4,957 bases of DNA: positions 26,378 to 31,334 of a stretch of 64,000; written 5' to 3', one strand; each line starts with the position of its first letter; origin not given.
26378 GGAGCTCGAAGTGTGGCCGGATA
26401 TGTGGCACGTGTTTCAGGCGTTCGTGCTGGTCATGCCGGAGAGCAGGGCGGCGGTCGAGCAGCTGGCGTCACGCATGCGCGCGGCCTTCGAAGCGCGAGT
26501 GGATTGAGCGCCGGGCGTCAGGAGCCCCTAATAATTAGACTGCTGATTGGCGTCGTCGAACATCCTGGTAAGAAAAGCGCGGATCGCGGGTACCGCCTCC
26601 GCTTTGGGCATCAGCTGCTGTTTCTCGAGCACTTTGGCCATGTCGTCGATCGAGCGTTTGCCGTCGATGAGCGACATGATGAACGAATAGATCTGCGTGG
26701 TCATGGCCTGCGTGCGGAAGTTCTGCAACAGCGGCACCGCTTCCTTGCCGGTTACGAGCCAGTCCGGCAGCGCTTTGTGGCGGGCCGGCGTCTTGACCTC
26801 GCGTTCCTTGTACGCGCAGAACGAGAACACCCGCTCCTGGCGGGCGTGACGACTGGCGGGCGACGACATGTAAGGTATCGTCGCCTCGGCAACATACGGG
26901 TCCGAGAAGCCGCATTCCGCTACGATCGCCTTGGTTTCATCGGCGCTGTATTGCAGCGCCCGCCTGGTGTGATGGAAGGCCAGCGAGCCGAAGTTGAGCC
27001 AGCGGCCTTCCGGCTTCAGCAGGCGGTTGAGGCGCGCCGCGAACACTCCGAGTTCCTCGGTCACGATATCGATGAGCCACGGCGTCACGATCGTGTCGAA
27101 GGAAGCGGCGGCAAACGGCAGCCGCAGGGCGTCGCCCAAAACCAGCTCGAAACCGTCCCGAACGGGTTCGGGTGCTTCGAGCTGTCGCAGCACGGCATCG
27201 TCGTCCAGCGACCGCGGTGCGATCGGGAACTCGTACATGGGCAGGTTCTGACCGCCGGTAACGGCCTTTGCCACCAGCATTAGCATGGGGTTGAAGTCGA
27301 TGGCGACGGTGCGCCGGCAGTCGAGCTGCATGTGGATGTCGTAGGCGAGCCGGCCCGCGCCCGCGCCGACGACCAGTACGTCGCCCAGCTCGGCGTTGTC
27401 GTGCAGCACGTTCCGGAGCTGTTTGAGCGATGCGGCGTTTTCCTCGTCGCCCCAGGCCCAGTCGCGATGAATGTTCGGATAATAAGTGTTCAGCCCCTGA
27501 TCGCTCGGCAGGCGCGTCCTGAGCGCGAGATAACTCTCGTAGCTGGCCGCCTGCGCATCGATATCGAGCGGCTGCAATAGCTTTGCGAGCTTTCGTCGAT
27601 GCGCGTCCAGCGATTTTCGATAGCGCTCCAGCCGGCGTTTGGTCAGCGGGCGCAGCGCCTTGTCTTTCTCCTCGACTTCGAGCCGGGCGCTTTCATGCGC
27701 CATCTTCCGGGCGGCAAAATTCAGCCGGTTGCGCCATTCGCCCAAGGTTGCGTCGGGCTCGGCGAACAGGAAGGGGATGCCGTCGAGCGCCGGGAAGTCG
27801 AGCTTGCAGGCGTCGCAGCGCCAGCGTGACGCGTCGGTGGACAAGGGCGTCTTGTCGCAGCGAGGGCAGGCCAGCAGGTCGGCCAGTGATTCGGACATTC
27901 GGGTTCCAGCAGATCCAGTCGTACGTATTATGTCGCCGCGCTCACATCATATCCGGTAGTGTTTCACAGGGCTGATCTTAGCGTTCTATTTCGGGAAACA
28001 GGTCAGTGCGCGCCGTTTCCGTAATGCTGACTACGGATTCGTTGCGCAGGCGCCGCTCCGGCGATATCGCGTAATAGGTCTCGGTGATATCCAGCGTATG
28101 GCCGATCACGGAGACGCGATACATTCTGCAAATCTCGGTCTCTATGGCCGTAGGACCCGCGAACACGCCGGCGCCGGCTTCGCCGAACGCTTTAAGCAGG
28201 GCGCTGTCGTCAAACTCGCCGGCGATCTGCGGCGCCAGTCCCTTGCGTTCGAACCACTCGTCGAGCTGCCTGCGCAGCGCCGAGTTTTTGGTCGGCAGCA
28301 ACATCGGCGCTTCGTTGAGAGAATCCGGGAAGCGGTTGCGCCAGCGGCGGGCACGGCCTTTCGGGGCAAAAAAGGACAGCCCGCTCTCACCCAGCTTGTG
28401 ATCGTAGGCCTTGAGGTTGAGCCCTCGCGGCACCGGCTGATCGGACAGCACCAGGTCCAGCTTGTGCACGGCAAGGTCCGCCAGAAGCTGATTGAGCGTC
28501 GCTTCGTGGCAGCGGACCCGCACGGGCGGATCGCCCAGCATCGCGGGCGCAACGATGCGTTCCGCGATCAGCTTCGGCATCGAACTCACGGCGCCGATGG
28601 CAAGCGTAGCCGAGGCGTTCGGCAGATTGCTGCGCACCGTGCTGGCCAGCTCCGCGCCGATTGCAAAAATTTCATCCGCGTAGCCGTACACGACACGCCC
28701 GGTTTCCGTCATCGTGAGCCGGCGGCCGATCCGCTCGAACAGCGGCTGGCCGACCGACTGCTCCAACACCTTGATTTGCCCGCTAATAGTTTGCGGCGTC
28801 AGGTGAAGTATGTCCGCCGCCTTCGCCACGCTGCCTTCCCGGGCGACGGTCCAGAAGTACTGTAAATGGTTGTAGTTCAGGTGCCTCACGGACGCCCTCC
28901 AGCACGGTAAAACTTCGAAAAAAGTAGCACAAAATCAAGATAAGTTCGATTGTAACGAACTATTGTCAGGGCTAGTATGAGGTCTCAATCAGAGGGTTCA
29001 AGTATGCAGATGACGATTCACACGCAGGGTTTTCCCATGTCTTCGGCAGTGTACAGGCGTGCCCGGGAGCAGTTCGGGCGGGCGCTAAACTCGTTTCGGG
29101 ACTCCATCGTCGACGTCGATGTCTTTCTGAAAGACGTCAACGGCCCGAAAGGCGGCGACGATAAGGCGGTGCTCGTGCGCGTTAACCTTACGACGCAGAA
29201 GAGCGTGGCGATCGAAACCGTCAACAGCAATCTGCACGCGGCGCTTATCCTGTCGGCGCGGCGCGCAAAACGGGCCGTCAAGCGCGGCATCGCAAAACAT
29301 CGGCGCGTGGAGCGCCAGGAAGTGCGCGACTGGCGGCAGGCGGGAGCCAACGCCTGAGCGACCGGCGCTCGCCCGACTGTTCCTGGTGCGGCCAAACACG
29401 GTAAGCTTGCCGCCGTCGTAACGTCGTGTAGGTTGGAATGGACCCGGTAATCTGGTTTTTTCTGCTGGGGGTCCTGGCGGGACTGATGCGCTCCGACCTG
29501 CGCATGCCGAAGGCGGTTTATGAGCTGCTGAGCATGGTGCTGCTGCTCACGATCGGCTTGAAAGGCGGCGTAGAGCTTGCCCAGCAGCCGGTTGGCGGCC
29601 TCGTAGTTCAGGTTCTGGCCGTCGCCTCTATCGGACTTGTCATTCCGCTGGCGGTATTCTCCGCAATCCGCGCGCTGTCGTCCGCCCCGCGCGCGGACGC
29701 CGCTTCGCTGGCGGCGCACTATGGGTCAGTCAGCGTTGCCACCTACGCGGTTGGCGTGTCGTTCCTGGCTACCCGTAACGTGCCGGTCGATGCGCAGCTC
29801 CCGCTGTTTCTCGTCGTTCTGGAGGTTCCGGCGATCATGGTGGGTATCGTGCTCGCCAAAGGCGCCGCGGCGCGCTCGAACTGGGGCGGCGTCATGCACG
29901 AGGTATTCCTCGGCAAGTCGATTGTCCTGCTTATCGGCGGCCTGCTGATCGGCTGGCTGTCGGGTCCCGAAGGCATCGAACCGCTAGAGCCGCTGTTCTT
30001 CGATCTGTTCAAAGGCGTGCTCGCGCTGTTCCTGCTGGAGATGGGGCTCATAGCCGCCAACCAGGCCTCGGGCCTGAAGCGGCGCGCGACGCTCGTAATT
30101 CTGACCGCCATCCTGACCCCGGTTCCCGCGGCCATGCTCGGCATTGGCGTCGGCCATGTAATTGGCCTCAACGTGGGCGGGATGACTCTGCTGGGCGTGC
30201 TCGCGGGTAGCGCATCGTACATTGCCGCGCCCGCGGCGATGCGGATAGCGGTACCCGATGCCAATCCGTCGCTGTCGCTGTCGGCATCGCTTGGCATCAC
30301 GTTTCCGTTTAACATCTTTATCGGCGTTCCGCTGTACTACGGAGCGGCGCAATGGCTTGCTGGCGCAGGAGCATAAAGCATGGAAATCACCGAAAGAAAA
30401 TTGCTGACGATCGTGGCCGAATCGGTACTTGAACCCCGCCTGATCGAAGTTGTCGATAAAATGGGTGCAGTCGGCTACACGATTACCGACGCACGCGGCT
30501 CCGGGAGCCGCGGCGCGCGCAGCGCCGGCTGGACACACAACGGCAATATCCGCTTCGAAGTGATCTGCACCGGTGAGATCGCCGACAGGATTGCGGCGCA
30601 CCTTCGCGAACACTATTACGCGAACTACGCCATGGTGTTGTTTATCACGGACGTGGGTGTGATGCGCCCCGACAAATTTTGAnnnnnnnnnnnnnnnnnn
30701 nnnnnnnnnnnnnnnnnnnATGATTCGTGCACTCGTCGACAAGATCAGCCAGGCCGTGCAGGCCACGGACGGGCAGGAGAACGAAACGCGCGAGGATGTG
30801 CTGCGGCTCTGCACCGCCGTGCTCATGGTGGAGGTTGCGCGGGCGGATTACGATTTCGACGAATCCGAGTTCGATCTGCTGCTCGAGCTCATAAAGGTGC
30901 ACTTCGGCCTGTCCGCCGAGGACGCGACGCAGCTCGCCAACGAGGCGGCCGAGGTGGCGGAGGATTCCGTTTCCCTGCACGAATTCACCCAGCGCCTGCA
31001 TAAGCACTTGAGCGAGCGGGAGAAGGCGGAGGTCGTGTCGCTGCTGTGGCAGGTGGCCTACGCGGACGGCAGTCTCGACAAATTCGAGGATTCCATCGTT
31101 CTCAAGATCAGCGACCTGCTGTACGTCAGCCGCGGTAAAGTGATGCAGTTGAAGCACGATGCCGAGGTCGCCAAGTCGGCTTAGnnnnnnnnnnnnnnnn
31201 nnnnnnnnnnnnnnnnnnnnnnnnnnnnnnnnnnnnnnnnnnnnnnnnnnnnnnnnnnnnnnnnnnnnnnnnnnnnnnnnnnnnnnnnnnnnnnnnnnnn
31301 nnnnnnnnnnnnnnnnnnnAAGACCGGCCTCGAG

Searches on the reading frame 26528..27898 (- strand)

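Call 79: search_protein_families(library=pfam, proteins=[window:26528-27898:-], max_evalue=0.001)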
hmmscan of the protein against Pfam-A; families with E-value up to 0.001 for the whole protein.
window:26528-27898:- (456 aa): 3 families
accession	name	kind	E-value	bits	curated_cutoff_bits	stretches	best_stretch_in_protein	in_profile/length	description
PF07942.18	CARME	-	1.9e-13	50.8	27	1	142-347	21-249/268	Carnosine N-methyltransferase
PF08241.18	Methyltransf_11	-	4.7e-09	37.2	21.2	1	176-299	2-92/95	Methyltransferase domain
PF13649.12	Methyltransf_25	-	3.9e-08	34.3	27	1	249-298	47-97/97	Methyltransferase domain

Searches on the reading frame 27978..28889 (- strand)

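Call 79: search_protein_families(library=pfam, proteins=[window:27978-28889:-], max_evalue=0.001)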
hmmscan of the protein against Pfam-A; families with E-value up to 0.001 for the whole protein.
window:27978-28889:- (303 aa): 2 families
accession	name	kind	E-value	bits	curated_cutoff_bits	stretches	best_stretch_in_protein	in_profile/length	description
PF00126.33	HTH_1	-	1.2e-20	73.7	26.6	1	7-65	2-60/60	Bacterial regulatory helix-turn-helix protein, lysR family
PF03466.25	LysR_substrate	-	4.6e-19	69.1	28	1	93-287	5-198/209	LysR substrate binding domain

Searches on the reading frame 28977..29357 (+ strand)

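Call 79: search_protein_families(library=pfam, proteins=[window:28977-29357:+], max_evalue=0.001)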
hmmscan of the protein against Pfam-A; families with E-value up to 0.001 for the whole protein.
window:28977-29357:+ (126 aa): 1 family
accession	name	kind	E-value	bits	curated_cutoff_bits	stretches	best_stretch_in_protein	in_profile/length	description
PF02482.25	Ribosomal_S30AE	-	6.9e-05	23.9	23.7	1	13-104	2-83/88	Sigma 54 modulation protein / S30EA ribosomal protein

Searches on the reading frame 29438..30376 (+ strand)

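Call 79: search_protein_families(library=pfam, proteins=[window:29438-30376:+], max_evalue=0.001)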
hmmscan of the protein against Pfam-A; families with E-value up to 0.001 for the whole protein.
window:29438-30376:+ (312 aa): 1 family
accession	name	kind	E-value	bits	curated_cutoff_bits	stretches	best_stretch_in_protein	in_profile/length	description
PF05982.17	Sbt_1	-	3.2e-109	365.4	27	1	3-304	1-307/308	Na+-dependent bicarbonate transporter superfamily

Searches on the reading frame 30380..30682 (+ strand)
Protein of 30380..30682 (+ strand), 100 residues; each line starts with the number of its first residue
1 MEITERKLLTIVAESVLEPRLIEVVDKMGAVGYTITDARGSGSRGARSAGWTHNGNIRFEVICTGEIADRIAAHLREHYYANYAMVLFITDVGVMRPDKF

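Call 79: search_protein_families(library=pfam, proteins=[window:30380-30682:+], max_evalue=0.001)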
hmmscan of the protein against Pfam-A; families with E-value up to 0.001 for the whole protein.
window:30380-30682:+ (100 aa): 1 family
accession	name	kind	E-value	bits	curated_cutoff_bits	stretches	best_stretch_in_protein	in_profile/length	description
PF00543.27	P-II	-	1.9e-20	73.6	25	1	7-99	2-102/102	Nitrogen regulatory protein P-II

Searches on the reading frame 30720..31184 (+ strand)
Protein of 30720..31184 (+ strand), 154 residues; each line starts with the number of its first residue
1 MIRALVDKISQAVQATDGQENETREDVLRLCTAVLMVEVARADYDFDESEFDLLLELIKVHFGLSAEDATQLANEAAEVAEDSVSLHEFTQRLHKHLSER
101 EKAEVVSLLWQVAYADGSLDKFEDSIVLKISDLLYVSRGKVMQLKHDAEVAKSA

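Call 79: search_protein_families(library=pfam, proteins=[window:30720-31184:+], max_evalue=0.001)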
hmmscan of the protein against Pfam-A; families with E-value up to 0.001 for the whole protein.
window:30720-31184:+ (154 aa): 1 family
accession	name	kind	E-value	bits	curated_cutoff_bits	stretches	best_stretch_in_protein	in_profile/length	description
PF05099.18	TerB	-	1.1e-29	103.5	24.4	1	31-145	3-117/118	Tellurite resistance protein TerB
